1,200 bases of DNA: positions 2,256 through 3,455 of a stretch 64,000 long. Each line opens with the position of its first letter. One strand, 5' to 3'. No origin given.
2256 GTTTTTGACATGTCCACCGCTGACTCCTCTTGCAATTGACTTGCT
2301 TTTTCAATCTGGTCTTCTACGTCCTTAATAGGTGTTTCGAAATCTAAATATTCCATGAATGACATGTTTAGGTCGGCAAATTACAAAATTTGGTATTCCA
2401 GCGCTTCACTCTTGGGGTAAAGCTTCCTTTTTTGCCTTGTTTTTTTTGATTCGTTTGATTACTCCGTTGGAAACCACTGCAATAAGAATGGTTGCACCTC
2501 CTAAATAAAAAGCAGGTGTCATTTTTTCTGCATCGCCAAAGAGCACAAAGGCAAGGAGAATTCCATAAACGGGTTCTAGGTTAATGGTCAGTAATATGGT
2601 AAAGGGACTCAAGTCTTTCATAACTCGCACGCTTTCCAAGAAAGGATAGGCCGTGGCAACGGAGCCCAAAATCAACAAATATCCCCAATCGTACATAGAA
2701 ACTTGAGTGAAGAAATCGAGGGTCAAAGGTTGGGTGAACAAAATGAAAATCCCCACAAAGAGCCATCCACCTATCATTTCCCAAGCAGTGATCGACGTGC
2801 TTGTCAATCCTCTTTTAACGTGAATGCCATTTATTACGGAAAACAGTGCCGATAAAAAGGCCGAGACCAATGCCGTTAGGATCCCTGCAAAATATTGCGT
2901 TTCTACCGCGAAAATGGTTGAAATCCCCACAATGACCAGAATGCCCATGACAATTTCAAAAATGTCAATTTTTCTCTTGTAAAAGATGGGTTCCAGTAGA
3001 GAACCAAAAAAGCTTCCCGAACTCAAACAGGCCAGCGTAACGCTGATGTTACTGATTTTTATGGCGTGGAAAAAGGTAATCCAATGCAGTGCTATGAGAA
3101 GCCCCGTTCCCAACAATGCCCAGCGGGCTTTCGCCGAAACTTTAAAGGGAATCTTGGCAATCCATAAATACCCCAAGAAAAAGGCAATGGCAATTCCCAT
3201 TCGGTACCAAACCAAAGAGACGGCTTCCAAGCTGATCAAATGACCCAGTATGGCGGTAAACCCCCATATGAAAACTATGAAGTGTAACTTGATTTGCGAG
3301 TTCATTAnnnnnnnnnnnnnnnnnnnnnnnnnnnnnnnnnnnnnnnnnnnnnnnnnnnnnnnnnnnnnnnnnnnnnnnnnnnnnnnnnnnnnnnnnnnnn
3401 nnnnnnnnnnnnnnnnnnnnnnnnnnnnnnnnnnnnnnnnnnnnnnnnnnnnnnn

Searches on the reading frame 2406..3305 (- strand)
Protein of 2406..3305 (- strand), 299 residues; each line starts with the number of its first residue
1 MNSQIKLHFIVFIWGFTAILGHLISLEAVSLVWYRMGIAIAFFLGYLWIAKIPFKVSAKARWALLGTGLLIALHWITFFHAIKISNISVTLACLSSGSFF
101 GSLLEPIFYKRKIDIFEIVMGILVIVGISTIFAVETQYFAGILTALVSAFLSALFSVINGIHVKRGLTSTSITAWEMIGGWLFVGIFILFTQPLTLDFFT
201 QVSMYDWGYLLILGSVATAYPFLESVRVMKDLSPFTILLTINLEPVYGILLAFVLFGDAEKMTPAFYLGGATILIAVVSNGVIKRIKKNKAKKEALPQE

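Call 29: search_protein_families(library=ncbifam, proteins=[window:2406-3305:-], max_evalue=0.001)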
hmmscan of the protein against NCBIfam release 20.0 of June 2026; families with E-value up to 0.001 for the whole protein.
window:2406-3305:- (299 aa): 1 family
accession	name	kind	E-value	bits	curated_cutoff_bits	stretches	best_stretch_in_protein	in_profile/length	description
TIGR00950.1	2A78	equivalog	2.8e-11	43.4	230.2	1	14-278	1-264/264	carboxylate/amino acid/amine transporter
